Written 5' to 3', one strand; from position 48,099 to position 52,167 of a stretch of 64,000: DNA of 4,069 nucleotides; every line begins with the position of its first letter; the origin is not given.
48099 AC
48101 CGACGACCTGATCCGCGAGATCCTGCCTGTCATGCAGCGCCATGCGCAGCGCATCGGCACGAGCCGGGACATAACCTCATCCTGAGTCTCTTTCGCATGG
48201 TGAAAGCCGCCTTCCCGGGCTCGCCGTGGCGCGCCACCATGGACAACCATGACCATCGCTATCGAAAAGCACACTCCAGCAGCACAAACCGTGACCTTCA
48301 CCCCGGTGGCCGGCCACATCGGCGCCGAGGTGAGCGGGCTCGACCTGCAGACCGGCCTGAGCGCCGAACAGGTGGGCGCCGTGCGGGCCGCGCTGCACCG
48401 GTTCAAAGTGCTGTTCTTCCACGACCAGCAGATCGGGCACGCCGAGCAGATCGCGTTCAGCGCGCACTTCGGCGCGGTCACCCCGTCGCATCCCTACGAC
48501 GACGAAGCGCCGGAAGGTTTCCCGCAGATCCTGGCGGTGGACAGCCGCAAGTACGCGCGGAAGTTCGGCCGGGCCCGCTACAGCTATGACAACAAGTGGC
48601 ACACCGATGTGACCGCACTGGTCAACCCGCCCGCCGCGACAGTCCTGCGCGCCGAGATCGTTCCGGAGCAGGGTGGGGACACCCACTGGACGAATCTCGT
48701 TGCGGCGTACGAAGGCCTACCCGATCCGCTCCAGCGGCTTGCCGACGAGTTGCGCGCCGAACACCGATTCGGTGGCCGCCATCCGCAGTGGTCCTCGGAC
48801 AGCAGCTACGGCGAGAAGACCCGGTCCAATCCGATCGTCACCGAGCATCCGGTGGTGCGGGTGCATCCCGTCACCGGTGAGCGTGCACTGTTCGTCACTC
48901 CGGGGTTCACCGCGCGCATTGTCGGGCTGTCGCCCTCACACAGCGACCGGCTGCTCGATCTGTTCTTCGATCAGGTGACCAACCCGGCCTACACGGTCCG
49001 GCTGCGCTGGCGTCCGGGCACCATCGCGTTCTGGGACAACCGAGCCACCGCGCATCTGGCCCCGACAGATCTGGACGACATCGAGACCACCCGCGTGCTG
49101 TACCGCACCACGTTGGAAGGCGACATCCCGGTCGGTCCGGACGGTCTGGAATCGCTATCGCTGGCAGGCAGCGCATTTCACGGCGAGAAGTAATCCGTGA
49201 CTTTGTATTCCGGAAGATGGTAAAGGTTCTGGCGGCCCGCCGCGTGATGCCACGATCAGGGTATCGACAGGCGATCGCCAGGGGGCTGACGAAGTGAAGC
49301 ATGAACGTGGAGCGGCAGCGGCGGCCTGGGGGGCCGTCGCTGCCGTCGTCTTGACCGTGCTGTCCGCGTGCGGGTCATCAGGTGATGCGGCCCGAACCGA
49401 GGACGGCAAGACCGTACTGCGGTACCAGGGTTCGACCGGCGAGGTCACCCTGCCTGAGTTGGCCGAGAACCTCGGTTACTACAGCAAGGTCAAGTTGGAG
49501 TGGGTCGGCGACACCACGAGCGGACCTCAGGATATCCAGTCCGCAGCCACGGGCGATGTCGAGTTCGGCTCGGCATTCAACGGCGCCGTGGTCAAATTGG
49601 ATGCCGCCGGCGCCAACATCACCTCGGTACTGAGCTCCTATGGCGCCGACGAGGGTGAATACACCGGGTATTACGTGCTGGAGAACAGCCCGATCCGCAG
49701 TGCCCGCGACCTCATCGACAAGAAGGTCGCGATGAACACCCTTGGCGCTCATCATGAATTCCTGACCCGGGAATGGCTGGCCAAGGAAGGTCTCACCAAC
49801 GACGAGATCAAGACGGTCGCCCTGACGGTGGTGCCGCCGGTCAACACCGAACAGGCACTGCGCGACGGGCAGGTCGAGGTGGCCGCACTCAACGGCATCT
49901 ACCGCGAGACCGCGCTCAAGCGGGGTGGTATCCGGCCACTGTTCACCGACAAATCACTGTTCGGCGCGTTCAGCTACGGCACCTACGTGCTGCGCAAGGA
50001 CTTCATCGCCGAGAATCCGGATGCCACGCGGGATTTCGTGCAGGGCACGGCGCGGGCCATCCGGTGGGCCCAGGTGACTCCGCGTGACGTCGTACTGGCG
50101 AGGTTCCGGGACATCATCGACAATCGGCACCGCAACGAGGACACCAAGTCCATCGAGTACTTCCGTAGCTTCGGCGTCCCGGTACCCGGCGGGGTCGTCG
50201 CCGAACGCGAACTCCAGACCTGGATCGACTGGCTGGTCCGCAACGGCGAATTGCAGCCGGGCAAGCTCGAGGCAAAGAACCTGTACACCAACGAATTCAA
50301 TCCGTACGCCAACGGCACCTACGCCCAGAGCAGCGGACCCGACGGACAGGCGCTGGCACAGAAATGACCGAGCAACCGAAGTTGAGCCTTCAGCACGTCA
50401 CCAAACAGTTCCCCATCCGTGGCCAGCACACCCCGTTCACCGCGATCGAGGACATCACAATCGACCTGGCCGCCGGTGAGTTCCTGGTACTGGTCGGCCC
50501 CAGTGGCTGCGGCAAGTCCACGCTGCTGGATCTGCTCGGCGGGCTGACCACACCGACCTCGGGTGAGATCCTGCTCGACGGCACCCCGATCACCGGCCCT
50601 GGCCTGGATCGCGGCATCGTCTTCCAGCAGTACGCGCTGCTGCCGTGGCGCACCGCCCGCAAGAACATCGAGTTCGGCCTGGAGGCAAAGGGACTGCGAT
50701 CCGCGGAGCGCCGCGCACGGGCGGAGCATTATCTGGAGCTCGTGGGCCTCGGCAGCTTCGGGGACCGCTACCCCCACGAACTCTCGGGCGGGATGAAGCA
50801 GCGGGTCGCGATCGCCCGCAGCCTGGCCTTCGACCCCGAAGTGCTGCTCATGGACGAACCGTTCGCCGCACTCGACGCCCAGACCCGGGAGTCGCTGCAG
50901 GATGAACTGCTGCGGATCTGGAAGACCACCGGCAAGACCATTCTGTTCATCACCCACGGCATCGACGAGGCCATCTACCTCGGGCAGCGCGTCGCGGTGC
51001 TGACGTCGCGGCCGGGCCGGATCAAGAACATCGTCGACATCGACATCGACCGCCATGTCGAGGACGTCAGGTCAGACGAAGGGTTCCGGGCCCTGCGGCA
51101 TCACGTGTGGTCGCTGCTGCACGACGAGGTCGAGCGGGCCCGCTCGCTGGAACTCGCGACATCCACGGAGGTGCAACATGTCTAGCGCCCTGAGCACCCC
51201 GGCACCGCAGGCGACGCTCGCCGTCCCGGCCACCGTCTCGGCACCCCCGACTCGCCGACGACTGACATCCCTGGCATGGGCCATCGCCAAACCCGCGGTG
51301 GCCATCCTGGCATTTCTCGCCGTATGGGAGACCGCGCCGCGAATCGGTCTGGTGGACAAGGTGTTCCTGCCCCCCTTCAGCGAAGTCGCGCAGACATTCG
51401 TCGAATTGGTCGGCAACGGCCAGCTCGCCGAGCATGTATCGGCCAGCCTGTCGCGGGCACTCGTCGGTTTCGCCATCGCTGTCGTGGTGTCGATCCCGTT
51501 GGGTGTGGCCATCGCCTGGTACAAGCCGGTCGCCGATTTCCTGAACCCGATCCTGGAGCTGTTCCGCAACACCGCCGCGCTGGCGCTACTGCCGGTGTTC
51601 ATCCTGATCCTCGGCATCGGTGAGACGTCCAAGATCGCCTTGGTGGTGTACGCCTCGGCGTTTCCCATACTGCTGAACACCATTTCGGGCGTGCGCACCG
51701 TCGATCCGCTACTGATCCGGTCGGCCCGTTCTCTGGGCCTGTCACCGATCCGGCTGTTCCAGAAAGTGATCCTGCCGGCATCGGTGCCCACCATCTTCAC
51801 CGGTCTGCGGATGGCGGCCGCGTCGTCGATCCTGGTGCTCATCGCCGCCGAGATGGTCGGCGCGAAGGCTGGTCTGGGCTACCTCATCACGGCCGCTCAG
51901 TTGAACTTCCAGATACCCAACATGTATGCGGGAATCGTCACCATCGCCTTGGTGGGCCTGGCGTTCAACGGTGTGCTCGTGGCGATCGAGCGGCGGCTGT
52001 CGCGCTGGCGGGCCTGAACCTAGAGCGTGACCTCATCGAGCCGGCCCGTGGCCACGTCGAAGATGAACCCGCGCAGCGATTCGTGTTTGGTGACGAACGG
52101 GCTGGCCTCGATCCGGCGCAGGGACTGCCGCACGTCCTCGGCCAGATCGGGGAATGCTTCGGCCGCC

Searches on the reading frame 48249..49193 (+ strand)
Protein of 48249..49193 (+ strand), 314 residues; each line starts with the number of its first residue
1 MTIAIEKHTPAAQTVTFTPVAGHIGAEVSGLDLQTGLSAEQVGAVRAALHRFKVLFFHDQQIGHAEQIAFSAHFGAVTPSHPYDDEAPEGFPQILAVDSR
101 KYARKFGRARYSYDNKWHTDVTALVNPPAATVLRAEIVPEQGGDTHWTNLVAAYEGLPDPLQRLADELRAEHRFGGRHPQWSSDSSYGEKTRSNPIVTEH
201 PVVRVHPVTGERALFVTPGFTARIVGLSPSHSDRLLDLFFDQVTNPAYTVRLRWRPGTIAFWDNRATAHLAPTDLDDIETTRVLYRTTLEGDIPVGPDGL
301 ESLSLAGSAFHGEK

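Call 5: search_protein_families(library=pfam, proteins=[window:48249-49193:+])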
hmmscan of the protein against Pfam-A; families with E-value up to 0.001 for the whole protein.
window:48249-49193:+ (314 aa): 1 family
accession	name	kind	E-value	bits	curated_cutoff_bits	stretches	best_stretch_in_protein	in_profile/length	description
PF02668.22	TauD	-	1.2e-59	202.8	27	1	17-288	2-267/267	Taurine catabolism dioxygenase TauD, TfdA family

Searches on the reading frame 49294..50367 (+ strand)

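Call 5: search_protein_families(library=pfam, proteins=[window:49294-50367:+])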
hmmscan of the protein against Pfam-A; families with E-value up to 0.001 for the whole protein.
window:49294-50367:+ (357 aa): 3 families
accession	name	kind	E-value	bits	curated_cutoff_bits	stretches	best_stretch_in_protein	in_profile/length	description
PF09084.16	NMT1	-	3e-16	60.4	20.5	1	56-264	9-214/216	NMT1/THI5 like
PF13379.11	NMT1_2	-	8.4e-14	52.4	24.7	1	142-260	123-239/252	NMT1-like family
PF12974.12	Phosphonate-bd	-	2.2e-05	24.4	27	1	81-210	43-173/242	ABC transporter, phosphonate, periplasmic substrate-binding protein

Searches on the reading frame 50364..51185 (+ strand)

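Call 5: search_protein_families(library=pfam, proteins=[window:50364-51185:+])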
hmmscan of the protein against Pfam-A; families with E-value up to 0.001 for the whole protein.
window:50364-51185:+ (273 aa): 5 families
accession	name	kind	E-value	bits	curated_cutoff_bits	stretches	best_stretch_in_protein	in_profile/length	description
PF00005.33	ABC_tran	-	2e-33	116.3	25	1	29-168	2-137/137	ABC transporter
PF13304.12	AAA_21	-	5.7e-10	40.2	27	1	40-81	1-59/304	AAA domain, putative AbiEii toxin, Type IV TA system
PF13555.12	AAA_29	-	0.00012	22.2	27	1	30-64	16-48/61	P-loop containing region of AAA domain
PF02463.25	SMC_N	-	0.00038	20.4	40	0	37-56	23-42/220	RecF/RecN/SMC N terminal domain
PF03193.22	RsgA_GTPase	-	0.00045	20.5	30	1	27-60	96-128/174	RsgA GTPase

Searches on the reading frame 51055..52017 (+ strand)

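Call 5: search_protein_families(library=pfam, proteins=[window:51055-52017:+])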
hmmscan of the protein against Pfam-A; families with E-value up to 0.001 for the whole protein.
window:51055-52017:+ (320 aa): 1 family
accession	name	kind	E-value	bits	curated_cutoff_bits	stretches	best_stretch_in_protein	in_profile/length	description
PF00528.27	BPD_transp_1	-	1.6e-27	96.9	26.4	1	147-316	2-183/184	Binding-protein-dependent transport system inner membrane component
